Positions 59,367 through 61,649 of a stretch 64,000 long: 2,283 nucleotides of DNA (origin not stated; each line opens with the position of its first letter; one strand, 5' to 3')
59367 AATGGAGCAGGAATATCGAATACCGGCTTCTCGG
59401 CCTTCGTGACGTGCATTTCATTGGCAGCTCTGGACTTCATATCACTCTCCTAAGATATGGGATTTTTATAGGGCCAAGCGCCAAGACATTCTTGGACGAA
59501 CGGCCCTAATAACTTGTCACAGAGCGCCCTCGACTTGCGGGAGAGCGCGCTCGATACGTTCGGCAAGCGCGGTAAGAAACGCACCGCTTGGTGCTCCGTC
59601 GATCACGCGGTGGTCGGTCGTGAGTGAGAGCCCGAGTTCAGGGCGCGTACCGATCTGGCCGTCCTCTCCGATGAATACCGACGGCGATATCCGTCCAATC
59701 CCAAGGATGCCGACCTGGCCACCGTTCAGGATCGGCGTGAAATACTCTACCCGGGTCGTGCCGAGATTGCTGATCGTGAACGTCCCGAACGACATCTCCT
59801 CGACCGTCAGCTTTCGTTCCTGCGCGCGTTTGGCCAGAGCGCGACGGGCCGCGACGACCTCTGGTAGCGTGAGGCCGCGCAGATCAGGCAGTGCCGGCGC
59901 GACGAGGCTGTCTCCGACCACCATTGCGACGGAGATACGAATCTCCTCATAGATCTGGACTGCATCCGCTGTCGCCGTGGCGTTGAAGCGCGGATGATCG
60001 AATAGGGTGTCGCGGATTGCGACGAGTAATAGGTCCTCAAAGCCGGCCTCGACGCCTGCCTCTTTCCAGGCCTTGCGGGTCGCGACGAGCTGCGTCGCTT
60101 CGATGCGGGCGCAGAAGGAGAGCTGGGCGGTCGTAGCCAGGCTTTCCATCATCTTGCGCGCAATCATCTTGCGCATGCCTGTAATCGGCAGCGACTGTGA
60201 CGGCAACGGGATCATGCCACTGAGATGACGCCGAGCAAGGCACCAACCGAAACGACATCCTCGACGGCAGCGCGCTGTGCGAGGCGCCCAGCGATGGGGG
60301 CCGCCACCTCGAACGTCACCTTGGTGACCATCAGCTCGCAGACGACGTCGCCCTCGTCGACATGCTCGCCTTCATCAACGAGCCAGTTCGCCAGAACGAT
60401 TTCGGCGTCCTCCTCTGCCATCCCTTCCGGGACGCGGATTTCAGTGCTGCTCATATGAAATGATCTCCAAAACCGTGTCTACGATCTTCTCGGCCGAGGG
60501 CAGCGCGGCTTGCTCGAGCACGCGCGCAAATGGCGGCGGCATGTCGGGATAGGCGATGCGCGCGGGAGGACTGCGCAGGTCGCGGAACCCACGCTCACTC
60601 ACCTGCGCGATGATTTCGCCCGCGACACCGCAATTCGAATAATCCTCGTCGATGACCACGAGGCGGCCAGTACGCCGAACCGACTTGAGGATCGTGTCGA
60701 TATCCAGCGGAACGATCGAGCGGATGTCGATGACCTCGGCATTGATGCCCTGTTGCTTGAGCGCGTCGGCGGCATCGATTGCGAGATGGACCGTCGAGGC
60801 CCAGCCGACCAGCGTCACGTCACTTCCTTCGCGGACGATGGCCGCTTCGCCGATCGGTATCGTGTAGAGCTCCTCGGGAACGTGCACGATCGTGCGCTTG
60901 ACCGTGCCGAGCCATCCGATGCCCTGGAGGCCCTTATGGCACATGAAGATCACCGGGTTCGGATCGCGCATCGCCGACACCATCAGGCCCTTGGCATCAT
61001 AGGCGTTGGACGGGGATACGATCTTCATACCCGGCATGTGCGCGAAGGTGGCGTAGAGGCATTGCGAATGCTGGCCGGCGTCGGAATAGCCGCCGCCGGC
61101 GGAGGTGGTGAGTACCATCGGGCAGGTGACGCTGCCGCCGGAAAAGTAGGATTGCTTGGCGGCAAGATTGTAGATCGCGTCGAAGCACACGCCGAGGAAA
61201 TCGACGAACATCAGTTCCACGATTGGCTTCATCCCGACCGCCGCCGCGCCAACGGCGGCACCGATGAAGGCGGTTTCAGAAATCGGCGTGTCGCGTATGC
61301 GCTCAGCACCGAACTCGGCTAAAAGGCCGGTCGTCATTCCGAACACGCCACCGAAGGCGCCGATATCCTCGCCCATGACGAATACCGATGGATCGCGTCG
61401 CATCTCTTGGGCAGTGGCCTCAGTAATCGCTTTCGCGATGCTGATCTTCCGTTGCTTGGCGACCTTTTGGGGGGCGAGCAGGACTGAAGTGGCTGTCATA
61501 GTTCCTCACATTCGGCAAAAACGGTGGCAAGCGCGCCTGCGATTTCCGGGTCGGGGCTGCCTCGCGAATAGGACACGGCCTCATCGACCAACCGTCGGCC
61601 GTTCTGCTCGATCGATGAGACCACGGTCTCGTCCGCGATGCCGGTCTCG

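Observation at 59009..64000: Island cluster coupling a Dke1-like C-C-cleaving cupin to a split TPP/lipoate dehydrogenase and a TonB receptor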

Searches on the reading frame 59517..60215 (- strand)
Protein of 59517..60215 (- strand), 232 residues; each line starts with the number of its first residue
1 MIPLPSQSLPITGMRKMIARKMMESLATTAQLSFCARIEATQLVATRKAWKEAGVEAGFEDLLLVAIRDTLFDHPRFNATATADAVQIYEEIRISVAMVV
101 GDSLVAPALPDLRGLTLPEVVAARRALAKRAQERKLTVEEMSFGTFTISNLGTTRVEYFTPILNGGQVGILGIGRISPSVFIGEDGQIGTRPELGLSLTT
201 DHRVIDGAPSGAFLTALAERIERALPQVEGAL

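Call 3: search_protein_families(library=pfam, proteins=[window:59517-60215:-])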
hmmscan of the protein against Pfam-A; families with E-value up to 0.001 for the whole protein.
window:59517-60215:- (232 aa): 1 family
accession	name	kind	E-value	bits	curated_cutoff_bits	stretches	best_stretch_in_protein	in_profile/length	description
PF00198.28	2-oxoacid_dh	-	1.9e-55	188.3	23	1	6-223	4-226/232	2-oxoacid dehydrogenases acyltransferase (catalytic domain)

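Call 4: search_protein_families(library=ncbifam, proteins=[window:59517-60215:-])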
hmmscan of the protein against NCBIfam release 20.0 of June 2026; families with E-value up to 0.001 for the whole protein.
window:59517-60215:- (232 aa): 9 families
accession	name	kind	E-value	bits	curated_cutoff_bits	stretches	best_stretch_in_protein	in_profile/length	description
NF008814.0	PRK11854.1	equivalog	8.9e-39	133.4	722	1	10-223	411-631/637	pyruvate dehydrogenase complex dihydrolipoyllysine-residue acetyltransferase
TIGR02927.1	SucB_Actino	equivalog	8.6e-37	127.2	423.45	1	13-224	349-571/579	2-oxoglutarate dehydrogenase, E2 component, dihydrolipoamide succinyltransferase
TIGR01347.1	sucB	equivalog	3.2e-36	125.4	378.65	1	9-222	178-395/404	dihydrolipoyllysine-residue succinyltransferase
TIGR01349.1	PDHac_trf_mito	equivalog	7.2e-36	124.2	445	1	8-223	211-431/437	pyruvate dehydrogenase complex dihydrolipoamide acetyltransferase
NF011416.0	PRK14843.1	equivalog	1.7e-35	122.6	429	1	8-224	120-342/347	dihydrolipoamide acetyltransferase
NF004309.0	PRK05704.1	equivalog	1.1e-33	117.2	449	1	8-222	181-399/408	2-oxoglutarate dehydrogenase complex dihydrolipoyllysine-residue succinyltransferase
TIGR01348.1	PDHac_trf_long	equivalog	3e-30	105.3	552.1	1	10-222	361-580/587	dihydrolipoyllysine-residue acetyltransferase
NF008815.0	PRK11857.1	equivalog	5.2e-24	85.3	378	1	8-223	80-301/308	dihydrolipoamide acetyltransferase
NF008907.0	PRK12270.1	equivalog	4.7e-15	54.4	878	1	7-221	129-361/1241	multifunctional oxoglutarate decarboxylase/oxoglutarate dehydrogenase thiamine pyrophosphate-binding subunit/dihydrolipoyllysine-residue suc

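Call 18: search_solved_structures(query=window:59517-60215:-, max_evalue=1e-10, show_alignments=1)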
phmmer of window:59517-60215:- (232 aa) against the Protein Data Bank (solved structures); distinct sequences matched with E-value up to 1e-10: 40.
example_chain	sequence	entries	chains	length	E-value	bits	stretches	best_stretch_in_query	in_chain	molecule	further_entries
6zzi_A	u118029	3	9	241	8.8e-31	110.4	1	11-224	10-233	Dihydrolipoyllysine-residue acetyltransferase component of pyruvate dehydrogenase complex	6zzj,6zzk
6zzl_A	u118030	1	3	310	1.8e-30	109.4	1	11-224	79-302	Dihydrolipoyllysine-residue acetyltransferase component of pyruvate dehydrogenase complex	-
9y6t_A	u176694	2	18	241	6.2e-28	101.1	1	13-224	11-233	Dihydrolipoyllysine-residue acetyltransferase component of pyruvate dehydrogenase complex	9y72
6zzm_A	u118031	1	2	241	1.9e-27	99.5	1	11-224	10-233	Dihydrolipoamide acetyltransferase component of pyruvate dehydrogenase complex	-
9y7v_D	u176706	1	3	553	4.6e-27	98.2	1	12-224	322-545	Dihydrolipoyllysine-residue acetyltransferase component of pyruvate dehydrogenase complex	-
1c4t_A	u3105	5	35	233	1.9e-26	96.2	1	7-222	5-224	PROTEIN (DIHYDROLIPOAMIDE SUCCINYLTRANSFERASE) | DIHYDROLIPOAMIDE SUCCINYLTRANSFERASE | Dihydrolipoyllysine-residue succinyltransferase component of 2-oxoglutar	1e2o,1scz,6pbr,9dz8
1b5s_A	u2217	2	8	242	1.4e-25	93.4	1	9-214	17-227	DIHYDROLIPOAMIDE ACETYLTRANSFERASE | Dihydrolipoyllysine-residue acetyltransferase component of pyruvate dehydrogenase complex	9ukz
3duf_I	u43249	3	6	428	6.4e-25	91.2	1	9-214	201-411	Dihydrolipoyllysine-residue acetyltransferase component of pyruvate dehydrogenase complex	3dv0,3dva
8eqn_A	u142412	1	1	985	3.3e-24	88.9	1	9-214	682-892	BG505 UFO-E2p-L4P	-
9mu6_A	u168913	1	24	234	4.7e-23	85.1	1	7-223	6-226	Dihydrolipoyllysine-residue succinyltransferase component of 2-oxoglutarate dehydrogenase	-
3mae_A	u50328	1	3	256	2.4e-22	82.9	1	7-224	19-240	2-oxoisovalerate dehydrogenase E2 component, dihydrolipoamide acetyltransferase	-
7r5m_A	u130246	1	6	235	2.4e-22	82.8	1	8-225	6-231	Dihydrolipoyllysine-residue acetyltransferase component of pyruvate dehydrogenase complex,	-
7q5q_B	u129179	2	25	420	3.3e-22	82.4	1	11-222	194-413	Dihydrolipoyllysine-residue succinyltransferase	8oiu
6zlo_A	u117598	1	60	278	4.2e-22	82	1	8-225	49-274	Dihydrolipoyllysine-residue acetyltransferase component of pyruvate dehydrogenase complex,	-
9njt_A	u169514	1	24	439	7.6e-22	81.2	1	9-222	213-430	Dihydrolipoyllysine-residue succinyltransferase component of 2-oxoglutarate dehydrogenase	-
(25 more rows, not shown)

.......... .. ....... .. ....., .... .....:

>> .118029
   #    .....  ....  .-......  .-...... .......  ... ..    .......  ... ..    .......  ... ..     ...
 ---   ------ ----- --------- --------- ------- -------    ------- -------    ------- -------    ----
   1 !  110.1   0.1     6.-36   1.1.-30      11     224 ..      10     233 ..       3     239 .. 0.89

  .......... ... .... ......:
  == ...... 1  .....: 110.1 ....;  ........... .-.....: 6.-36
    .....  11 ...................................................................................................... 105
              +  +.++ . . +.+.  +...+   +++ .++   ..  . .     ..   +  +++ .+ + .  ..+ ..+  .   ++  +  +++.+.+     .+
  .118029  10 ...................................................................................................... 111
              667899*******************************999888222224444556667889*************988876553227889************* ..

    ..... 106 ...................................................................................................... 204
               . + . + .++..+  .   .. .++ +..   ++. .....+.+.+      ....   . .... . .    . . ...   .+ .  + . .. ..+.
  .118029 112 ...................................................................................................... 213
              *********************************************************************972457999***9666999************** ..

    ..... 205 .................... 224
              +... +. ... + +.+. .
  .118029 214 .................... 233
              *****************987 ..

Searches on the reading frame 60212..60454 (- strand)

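Call 3: search_protein_families(library=pfam, proteins=[window:60212-60454:-])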
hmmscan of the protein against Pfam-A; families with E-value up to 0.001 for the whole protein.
window:60212-60454:- (80 aa): 1 family
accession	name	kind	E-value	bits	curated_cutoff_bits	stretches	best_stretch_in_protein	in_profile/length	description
PF00364.28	Biotin_lipoyl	-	2.5e-10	40.5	22.1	1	5-77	2-73/73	Biotin-requiring enzyme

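Call 4: search_protein_families(library=ncbifam, proteins=[window:60212-60454:-])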
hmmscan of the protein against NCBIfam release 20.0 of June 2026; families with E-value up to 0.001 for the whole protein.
window:60212-60454:- (80 aa): 9 families
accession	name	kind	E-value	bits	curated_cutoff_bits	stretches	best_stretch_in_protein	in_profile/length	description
NF011457.0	PRK14875.1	equivalog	6.1e-11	41.9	307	1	4-78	4-78/372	acetoin dehydrogenase dihydrolipoyllysine-residue acetyltransferase subunit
NF004309.0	PRK05704.1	equivalog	7.3e-11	42.1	449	1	3-78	2-77/408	2-oxoglutarate dehydrogenase complex dihydrolipoyllysine-residue succinyltransferase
TIGR01347.1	sucB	equivalog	7e-08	32.1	378.65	1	5-78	2-75/404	dihydrolipoyllysine-residue succinyltransferase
NF008814.0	PRK11854.1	equivalog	7.2e-07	28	722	1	4-78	106-179/637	pyruvate dehydrogenase complex dihydrolipoyllysine-residue acetyltransferase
TIGR02927.1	SucB_Actino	equivalog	6.7e-06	25.2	423.45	1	2-77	125-200/579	2-oxoglutarate dehydrogenase, E2 component, dihydrolipoamide succinyltransferase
NF008854.0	PRK11892.1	equivalog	1.5e-05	23.8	454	1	17-61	15-59/464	pyruvate dehydrogenase complex E1 component subunit beta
NF045810.1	GcvH_rel_desulf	equivalog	0.00019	21.2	150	1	21-66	50-94/167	GcvH-related protein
TIGR01348.1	PDHac_trf_long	equivalog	0.00043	19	552.1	1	4-77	156-228/587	dihydrolipoyllysine-residue acetyltransferase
TIGR01349.1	PDHac_trf_mito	equivalog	0.00045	19.5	445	1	21-77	16-74/437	pyruvate dehydrogenase complex dihydrolipoamide acetyltransferase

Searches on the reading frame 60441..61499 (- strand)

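Call 3: search_protein_families(library=pfam, proteins=[window:60441-61499:-])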
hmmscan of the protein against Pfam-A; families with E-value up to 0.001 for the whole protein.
window:60441-61499:- (352 aa): 3 families
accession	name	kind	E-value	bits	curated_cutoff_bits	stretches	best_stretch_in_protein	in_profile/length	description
PF02779.29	Transket_pyr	-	6.4e-41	140.3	27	1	18-191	2-171/174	Transketolase, pyrimidine binding domain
PF02780.25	Transketolase_C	-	3.3e-39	134.1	25.9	1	217-339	1-124/124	Transketolase, C-terminal domain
PF22613.1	Transketolase_C_1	-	0.00063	20.4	27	0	225-262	11-48/113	Transketolase-like TK C-terminal domain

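Call 4: search_protein_families(library=ncbifam, proteins=[window:60441-61499:-])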
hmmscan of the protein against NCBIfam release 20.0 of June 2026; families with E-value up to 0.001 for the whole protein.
window:60441-61499:- (352 aa): 10 families
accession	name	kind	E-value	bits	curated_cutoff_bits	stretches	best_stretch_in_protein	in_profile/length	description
NF006667.0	PRK09212.1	subfamily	1.8e-104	349.2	321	1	18-349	3-325/327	pyruvate dehydrogenase complex E1 component subunit beta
NF008854.0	PRK11892.1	equivalog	1.6e-102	343.6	454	1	13-346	136-461/464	pyruvate dehydrogenase complex E1 component subunit beta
NF004559.0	PRK05899.2-5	equivalog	5.1e-24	84.5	488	1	12-347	311-624/627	transketolase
TIGR00204.1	dxs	equivalog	3.5e-20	72.1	465.95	1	60-304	347-573/616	1-deoxy-D-xylulose-5-phosphate synthase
NF003933.0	PRK05444.2-2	equivalog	1.1e-14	53.9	395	1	65-299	334-556/606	1-deoxy-D-xylulose-5-phosphate synthase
NF004556.0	PRK05899.2-2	equivalog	3.3e-12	45.5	575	1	128-305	424-598/639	transketolase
NF008968.0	PRK12315.1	subfamily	1.6e-11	43.2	510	1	14-299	274-535/582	1-deoxy-D-xylulose-5-phosphate synthase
NF041170.1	Oxoac_fdxalpha_Archa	equivalog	3.8e-07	28.8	800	1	224-300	518-593/636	2-oxoacid:ferredoxin oxidoreductase subunit alpha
TIGR03710.1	OAFO_sf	subfamily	8.4e-06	24.6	482.75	1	223-288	461-525/561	2-oxoacid:acceptor oxidoreductase subunit alpha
NF007201.0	PRK09622.1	equivalog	4.3e-05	22.6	590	1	224-301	266-342/405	2-oxoacid:ferredoxin oxidoreductase subunit alpha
